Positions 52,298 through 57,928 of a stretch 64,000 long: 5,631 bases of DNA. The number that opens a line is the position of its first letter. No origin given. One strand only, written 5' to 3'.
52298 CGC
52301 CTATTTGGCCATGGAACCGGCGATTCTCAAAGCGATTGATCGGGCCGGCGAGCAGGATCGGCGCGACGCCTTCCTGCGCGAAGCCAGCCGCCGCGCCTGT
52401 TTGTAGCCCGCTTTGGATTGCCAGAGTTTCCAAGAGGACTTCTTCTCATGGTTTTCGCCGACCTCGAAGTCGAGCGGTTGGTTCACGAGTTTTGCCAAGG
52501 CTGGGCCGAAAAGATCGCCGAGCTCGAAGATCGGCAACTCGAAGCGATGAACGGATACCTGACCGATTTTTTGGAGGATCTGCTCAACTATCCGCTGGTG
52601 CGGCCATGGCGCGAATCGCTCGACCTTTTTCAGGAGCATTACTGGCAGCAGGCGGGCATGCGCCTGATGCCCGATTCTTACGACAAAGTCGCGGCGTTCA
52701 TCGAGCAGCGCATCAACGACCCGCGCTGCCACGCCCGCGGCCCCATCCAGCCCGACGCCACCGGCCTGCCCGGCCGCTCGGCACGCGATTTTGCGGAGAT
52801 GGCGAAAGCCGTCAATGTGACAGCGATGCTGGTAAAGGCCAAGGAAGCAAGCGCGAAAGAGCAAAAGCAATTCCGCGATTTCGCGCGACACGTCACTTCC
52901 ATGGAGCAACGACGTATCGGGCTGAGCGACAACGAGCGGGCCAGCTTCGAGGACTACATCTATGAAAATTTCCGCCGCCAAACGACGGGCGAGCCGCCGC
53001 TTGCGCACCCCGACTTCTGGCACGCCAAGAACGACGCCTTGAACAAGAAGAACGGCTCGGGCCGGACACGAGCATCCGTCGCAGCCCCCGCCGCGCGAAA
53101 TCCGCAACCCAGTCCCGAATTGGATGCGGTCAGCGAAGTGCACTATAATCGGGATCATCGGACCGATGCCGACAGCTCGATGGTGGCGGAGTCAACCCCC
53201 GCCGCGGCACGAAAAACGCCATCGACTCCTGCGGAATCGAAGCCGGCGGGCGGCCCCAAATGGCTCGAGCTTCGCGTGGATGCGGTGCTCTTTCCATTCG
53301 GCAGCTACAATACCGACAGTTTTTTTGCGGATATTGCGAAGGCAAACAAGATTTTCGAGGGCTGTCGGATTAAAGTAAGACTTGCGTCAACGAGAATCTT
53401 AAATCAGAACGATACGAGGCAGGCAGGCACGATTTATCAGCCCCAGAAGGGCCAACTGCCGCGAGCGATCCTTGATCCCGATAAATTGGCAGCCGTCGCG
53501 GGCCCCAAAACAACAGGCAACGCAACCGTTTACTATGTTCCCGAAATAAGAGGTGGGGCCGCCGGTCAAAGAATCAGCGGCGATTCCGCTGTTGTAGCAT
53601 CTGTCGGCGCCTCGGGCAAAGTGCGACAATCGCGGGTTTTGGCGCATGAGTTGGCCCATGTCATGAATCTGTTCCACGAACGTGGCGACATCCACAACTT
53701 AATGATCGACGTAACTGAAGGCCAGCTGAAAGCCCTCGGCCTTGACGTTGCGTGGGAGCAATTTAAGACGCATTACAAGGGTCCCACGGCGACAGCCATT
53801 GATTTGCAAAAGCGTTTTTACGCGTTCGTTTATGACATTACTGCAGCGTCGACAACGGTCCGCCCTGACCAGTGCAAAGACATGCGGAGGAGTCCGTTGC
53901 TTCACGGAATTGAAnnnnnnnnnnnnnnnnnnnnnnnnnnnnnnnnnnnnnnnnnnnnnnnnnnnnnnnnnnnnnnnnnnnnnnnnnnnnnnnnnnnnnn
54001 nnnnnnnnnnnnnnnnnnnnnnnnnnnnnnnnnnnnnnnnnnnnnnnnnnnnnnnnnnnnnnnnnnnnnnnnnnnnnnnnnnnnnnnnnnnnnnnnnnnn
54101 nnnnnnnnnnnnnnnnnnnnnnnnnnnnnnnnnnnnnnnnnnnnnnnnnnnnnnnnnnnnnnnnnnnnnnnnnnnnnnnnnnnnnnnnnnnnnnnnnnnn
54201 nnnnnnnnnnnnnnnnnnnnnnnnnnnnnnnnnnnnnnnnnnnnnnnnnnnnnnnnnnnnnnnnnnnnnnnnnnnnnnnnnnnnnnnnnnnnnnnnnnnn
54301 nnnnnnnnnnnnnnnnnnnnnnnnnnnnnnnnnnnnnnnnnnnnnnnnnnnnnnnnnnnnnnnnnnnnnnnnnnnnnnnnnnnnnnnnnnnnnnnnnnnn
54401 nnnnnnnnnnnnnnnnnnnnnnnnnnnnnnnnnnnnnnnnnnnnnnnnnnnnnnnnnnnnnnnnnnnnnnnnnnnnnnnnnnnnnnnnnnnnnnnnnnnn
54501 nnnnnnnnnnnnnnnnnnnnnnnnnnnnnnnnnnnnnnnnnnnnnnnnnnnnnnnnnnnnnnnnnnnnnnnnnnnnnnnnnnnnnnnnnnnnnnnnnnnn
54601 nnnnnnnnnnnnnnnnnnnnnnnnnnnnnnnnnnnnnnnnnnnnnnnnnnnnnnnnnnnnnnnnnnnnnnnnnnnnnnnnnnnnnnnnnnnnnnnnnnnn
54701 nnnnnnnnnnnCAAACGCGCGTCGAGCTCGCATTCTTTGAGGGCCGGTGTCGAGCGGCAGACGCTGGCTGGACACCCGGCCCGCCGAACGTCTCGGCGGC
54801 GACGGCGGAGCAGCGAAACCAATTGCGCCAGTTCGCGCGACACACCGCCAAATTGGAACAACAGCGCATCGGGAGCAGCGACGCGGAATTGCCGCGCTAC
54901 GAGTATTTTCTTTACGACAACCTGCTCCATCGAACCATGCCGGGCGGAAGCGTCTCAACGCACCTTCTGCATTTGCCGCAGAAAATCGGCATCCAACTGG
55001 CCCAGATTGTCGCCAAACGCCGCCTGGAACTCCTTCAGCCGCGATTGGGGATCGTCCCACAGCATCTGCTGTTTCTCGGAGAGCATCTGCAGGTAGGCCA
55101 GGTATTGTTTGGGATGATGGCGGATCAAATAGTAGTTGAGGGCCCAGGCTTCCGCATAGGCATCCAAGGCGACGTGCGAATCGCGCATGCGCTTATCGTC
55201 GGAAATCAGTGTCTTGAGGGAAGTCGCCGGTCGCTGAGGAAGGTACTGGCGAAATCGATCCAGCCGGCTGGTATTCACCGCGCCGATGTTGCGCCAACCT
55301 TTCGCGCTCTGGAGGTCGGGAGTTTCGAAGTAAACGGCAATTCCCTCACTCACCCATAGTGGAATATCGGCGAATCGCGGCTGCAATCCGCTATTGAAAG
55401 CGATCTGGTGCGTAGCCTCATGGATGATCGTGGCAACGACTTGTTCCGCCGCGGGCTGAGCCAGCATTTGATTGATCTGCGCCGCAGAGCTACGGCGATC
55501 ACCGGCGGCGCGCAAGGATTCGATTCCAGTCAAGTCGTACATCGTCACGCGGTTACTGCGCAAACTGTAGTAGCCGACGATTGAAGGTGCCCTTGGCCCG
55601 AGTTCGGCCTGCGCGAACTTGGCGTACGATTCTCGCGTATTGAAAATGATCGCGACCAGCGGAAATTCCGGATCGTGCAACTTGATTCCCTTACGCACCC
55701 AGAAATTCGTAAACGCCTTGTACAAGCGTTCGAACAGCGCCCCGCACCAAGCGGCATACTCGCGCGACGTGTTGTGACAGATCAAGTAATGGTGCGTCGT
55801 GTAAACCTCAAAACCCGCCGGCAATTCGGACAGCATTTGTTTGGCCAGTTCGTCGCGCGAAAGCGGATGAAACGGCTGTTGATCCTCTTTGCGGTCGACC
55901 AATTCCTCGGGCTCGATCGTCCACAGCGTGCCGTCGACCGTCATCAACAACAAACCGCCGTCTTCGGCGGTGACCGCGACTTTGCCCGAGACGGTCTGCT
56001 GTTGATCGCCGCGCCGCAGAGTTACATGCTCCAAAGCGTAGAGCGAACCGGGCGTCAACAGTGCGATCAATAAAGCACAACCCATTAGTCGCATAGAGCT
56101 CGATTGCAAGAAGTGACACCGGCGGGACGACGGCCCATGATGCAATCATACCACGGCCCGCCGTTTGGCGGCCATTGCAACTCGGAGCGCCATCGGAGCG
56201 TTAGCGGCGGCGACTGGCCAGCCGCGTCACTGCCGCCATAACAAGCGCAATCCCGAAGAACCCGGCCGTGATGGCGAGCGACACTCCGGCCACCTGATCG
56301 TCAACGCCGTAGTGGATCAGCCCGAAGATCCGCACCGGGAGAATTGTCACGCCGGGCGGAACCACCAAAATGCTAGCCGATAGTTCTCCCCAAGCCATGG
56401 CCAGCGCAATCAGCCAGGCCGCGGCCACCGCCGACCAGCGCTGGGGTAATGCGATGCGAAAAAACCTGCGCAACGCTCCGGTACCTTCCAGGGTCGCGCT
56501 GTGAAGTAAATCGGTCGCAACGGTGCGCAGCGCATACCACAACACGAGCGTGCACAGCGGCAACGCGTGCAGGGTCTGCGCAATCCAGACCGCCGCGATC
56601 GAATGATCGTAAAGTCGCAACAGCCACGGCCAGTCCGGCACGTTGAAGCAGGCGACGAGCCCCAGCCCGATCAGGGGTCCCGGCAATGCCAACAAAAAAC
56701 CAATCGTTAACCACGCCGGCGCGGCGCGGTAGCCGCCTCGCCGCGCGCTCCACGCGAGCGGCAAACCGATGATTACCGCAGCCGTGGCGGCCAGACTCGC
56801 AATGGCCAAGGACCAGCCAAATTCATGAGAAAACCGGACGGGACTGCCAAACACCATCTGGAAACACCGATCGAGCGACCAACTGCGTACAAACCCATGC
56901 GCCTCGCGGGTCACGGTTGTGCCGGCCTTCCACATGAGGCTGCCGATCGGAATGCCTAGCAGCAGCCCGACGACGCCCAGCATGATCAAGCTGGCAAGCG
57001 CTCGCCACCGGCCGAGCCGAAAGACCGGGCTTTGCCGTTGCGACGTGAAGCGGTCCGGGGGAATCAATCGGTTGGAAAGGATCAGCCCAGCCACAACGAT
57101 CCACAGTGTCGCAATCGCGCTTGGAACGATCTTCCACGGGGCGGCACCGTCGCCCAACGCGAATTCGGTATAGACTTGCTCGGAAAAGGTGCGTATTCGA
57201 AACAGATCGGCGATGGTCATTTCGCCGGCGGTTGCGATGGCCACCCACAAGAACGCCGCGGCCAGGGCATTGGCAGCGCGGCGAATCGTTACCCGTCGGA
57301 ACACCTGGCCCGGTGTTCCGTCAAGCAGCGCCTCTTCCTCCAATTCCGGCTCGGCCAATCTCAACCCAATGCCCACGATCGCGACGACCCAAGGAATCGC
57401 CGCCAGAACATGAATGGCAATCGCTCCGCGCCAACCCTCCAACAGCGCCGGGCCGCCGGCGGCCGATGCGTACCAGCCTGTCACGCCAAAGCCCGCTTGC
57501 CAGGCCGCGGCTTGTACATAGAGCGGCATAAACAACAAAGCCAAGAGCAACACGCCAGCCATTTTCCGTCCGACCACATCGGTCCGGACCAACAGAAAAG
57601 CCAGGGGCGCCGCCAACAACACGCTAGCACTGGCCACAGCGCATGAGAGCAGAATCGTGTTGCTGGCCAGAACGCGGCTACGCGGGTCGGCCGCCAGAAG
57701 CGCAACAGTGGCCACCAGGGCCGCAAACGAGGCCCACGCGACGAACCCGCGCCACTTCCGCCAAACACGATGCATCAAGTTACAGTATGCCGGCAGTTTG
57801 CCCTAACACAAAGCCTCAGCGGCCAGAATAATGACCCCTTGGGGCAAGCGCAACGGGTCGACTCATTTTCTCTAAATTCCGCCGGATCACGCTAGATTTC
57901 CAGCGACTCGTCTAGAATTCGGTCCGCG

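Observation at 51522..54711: Lower-GC three-gene cassette: disordered acidic protein, signal-less metzincin-like protein, ATGA-coupled membrane partner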

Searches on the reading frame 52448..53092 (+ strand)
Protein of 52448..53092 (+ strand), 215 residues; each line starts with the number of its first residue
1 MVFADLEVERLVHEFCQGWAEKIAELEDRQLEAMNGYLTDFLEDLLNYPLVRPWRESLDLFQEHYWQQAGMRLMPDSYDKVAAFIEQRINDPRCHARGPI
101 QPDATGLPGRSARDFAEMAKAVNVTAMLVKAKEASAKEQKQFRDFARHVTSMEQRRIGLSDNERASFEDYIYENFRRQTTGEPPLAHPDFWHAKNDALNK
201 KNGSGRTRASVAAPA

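Call 40: search_protein_representatives(alignment_id=A3)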
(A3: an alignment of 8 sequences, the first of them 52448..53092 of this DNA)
Query: 8 sequences, 199 profile positions. Proteins with E-value up to 0.001 (for the whole library): 109; up to 1e-10: 33; up to 1e-30: 5. The best 109 are listed.
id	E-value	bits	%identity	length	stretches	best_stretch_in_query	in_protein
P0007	3.0e-99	347.3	-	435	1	3-199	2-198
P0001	1.2e-80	286.5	-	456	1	34-196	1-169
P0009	1.3e-53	198.3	-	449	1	1-118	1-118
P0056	5.6e-46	173.3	-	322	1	1-132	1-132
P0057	3.6e-36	141.3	-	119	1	21-113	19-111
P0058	5.3e-28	114.7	-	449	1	9-196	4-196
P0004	3.5e-23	98.9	-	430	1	10-113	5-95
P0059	2.8e-21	92.7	-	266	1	136-199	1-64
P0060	3.8e-21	92.3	-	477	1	9-185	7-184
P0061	1.5e-20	90.4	-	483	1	6-187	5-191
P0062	1.6e-20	90.2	-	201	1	22-190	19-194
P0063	1.8e-18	83.6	-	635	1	22-199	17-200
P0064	5.6e-17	78.7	-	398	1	23-188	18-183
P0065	2.4e-16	76.6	-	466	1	20-196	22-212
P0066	1.6e-15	73.9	-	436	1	89-194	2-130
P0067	2.0e-15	73.6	-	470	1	10-116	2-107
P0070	9.8e-15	71.4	-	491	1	24-94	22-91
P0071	1.6e-14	70.7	-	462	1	1-186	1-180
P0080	1.3e-12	64.4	-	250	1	116-199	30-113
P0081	1.9e-12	63.9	-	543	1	10-123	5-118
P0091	2.0e-09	54.0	-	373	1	129-198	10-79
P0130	2.6e-05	40.6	-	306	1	139-197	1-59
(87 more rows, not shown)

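Call 52: search_solved_structures(query=A3, max_evalue=10, show_alignments=0)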
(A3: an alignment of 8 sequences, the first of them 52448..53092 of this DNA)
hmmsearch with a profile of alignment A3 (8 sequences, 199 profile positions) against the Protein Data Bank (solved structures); distinct sequences matched with E-value up to 10: 0.

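Call 55: find_related_loci(query=A7, collection=genome_contigs, flank=10000)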
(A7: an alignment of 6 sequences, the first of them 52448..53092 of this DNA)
Query A7 (215 aa) in genome_contigs; peptide patterns used: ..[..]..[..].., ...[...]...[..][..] (x = any residue, [..] = any of these).
140 stretches matched a pattern, but none encodes a relative of the query by tblastn (E <= 1e-3).

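Call 56: find_related_loci(query=A7, collection=metagenome_contigs, flank=10000)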
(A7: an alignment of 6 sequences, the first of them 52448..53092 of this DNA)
Query A7 (215 aa) in metagenome_contigs; peptide patterns used: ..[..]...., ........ (x = any residue, [..] = any of these).
311 stretches matched a pattern; 2 encode a relative of the query (tblastn E <= 1e-3); 2 distinct loci.
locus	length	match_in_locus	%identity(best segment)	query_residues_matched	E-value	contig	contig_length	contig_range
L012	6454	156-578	56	1-138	2e-44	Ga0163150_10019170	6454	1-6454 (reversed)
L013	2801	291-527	70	29-107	1e-36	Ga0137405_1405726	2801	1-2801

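Call 85: list_cluster_members(proteins=[P0058, P0060, P0061, P0063, P0064, P0065, P0067, P0070, P0071, P0081])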
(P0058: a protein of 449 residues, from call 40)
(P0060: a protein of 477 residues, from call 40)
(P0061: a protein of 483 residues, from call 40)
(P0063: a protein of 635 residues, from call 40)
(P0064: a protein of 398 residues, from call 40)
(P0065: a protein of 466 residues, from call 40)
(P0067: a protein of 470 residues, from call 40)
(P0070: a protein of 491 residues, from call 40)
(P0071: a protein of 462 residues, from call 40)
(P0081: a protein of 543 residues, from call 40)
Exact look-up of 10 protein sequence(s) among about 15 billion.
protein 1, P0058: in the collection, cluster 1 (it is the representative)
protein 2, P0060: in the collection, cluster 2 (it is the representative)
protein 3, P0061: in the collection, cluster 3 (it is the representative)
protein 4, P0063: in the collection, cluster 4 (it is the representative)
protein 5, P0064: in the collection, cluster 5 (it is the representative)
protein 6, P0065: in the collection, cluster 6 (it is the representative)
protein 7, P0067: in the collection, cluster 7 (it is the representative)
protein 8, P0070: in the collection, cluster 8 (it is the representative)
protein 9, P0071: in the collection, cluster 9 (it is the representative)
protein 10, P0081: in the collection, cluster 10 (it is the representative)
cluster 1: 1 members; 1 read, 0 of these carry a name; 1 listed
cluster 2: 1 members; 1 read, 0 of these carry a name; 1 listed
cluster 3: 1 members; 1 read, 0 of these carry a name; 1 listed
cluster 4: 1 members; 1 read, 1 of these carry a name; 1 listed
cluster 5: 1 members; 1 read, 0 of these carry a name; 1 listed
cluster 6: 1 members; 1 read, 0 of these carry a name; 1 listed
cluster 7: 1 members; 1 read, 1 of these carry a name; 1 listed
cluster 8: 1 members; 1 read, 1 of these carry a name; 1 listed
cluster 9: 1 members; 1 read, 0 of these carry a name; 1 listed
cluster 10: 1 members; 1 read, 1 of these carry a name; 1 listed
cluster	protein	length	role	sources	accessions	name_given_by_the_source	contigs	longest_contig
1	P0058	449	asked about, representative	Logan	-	-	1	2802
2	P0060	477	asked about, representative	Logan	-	-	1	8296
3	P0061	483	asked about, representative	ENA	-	-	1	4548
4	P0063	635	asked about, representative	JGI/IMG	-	TolA-binding protein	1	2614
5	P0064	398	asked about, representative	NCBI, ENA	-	-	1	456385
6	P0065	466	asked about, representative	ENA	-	-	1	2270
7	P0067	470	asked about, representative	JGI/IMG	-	hypothetical protein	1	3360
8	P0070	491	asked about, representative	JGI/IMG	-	hypothetical protein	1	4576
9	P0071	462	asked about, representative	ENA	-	-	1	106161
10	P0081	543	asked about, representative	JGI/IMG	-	A nuclease of the HNH/ENDO VII superfamily with conserved LHH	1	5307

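Call 87: search_protein_families(library=pfam, alignment_id=A3, max_evalue=10)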
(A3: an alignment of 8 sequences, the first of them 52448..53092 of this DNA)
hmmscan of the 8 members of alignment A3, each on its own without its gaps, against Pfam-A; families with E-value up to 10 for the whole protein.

A. member 1, window:52448-53092:+ (215 aa): 0 families

B. families by the number of members that match (of 8 scanned): 3 families
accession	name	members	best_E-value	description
PF01063.24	Aminotran_4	1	0.038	Amino-transferase class IV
PF03882.20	KicB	1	0.14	MukF winged-helix domain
PF08653.15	DASH_Dam1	1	0.2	DASH complex subunit Dam1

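Call 95: find_related_loci(query=A7, collection=viral_contigs, flank=10000)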
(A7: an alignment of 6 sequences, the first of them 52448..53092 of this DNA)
Query A7 (215 aa) in viral_contigs; peptide patterns used: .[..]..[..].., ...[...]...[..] (x = any residue, [..] = any of these).
193 stretches matched a pattern, but none encodes a relative of the query by tblastn (E <= 1e-3).

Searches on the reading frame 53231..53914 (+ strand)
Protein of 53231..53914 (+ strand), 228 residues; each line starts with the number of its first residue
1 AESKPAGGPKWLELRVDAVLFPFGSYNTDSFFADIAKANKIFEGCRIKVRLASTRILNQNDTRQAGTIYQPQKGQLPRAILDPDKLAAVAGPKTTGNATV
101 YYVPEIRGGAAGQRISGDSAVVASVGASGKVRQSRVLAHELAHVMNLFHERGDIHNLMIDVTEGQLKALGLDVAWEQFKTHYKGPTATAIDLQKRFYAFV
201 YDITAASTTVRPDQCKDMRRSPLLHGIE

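Call 48: search_solved_structures(query=A6, max_evalue=10, show_alignments=3)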
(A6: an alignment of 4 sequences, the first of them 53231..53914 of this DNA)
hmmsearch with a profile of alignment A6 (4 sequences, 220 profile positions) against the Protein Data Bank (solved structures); distinct sequences matched with E-value up to 10: 5.
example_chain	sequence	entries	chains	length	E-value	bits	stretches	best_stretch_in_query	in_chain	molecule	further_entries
4yqx_A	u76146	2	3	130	0.93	12.1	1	133-200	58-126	Interleukin-2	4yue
9fi8_HK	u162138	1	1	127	0.96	12.1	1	20-71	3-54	mS155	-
4hx3_A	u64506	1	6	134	1.1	11.9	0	125-150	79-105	Extracellular small neutral protease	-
1c7k_A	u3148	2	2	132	1.1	11.8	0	125-150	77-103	ZINC ENDOPROTEASE | ZINC PROTEASE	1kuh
4q1l_A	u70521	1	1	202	1.2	11.8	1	104-147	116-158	Snake venom metalloproteinase leucurolysin-A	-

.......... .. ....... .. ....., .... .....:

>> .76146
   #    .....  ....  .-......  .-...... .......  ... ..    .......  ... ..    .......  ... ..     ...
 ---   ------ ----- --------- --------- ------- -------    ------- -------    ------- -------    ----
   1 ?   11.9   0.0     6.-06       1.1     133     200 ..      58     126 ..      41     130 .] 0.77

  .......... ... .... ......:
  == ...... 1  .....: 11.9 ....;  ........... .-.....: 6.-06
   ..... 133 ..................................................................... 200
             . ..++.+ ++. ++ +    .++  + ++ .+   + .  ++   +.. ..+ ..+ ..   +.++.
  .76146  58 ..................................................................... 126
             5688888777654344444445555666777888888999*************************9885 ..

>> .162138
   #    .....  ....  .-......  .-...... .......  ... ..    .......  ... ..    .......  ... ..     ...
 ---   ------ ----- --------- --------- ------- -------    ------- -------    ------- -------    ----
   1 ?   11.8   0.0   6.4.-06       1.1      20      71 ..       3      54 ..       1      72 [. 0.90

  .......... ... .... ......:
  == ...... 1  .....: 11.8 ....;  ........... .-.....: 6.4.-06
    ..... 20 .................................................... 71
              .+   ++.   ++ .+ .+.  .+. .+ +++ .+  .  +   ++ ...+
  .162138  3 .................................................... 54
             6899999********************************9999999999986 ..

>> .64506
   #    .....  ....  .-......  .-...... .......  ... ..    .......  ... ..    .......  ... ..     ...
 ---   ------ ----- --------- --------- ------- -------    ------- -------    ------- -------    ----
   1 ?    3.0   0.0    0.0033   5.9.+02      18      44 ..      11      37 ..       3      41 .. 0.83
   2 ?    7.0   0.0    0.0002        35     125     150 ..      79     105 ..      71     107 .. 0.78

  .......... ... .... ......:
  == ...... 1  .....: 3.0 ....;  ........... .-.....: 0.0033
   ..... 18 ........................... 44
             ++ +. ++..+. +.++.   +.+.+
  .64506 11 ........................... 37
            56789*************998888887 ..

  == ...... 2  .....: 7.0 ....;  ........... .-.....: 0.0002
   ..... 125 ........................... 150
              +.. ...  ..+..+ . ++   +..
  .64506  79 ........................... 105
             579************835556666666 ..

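Call 49: search_protein_families(library=pfam, alignment_id=A6, max_evalue=10)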
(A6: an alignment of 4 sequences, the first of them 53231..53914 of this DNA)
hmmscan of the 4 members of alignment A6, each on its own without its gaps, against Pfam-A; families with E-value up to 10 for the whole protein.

A. member 1, window:53231-53914:+ (228 aa): 4 families
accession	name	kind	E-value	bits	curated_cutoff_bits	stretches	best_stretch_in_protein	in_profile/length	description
PF13582.12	Reprolysin_3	-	0.084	13.8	22.4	1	36-149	9-122/123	Metallo-peptidase family M12B Reprolysin-like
PF13699.11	eCIS_core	-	0.086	13.5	22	1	129-145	57-73/79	eCIS core domain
PF02031.22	Peptidase_M7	-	0.17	12.4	25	0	104-159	49-105/133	Streptomyces extracellular neutral proteinase (M7) family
PF13688.12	Reprolysin_5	-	0.2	12.3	27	1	40-150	39-158/196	Metallo-peptidase family M12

B. families by the number of members that match (of 4 scanned): 13 families
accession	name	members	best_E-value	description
PF13688.12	Reprolysin_5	4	0.00066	Metallo-peptidase family M12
PF13582.12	Reprolysin_3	4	0.0023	Metallo-peptidase family M12B Reprolysin-like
PF13699.11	eCIS_core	4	0.011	eCIS core domain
PF10462.15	Peptidase_M66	2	0.0012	Peptidase M66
PF00413.30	Peptidase_M10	2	0.0038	Matrixin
PF13583.11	Reprolysin_4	2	0.005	Metallo-peptidase family M12B Reprolysin-like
PF01400.30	Astacin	2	0.022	Astacin (Peptidase family M12A)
PF02031.22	Peptidase_M7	2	0.14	Streptomyces extracellular neutral proteinase (M7) family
PF01421.25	Reprolysin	2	0.16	Reprolysin (M12B) family zinc metalloprotease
PF05050.19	Methyltransf_21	1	0.037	Methyltransferase FkbM domain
PF06114.19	Peptidase_M78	1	0.054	IrrE N-terminal-like domain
PF08916.16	Phe_ZIP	1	0.055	Phenylalanine zipper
PF10026.15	DUF2268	1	0.13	Predicted Zn-dependent protease (DUF2268)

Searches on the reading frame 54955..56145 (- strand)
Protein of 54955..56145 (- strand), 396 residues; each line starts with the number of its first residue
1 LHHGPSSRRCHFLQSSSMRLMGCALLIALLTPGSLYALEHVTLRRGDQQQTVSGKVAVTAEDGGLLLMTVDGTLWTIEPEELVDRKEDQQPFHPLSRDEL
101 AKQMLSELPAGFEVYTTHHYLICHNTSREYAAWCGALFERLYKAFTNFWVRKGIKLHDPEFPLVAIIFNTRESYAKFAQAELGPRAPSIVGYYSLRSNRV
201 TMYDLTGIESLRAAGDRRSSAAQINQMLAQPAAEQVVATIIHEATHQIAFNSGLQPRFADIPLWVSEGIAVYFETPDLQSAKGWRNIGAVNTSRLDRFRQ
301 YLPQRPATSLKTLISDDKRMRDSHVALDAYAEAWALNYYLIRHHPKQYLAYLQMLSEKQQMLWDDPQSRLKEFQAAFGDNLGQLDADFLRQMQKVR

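Call 3: search_protein_families(library=pfam, proteins=[window:54955-56145:-], max_evalue=1)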
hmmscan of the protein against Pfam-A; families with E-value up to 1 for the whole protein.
window:54955-56145:- (396 aa): 3 families
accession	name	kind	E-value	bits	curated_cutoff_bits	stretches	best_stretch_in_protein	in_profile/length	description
PF07607.17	DUF1570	-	2.2e-39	135.2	22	1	237-359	2-126/129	Protein of unknown function (DUF1570)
PF13485.12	Peptidase_MA_2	-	7.9e-05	23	32.4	1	238-350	68-164/201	Peptidase MA superfamily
PF19135.5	DUF5818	-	0.15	12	27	1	59-89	5-35/57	Protein of unknown function (DUF5818)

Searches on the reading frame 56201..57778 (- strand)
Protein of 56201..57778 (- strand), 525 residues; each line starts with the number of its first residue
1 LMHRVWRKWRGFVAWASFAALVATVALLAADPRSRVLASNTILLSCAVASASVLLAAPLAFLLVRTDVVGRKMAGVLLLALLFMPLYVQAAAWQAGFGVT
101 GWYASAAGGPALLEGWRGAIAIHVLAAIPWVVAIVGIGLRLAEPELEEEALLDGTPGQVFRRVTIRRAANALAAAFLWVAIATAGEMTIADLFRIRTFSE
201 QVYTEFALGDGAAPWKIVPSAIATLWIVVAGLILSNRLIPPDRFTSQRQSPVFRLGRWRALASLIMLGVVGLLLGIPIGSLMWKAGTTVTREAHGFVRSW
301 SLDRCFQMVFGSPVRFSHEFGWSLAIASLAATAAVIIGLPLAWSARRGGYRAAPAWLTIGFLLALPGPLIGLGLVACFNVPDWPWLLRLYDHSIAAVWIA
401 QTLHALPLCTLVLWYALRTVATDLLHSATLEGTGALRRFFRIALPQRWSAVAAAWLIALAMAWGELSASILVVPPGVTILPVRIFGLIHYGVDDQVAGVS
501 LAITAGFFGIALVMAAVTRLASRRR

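Call 51: search_protein_families(library=pfam, proteins=[window:56201-57778:-], max_evalue=0.001)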
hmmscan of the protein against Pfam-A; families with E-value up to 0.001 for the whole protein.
window:56201-57778:- (525 aa): 1 family
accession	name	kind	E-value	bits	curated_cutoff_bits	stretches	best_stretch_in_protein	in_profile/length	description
PF00528.27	BPD_transp_1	-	6.2e-10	39.5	26.4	1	335-524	2-181/184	Binding-protein-dependent transport system inner membrane component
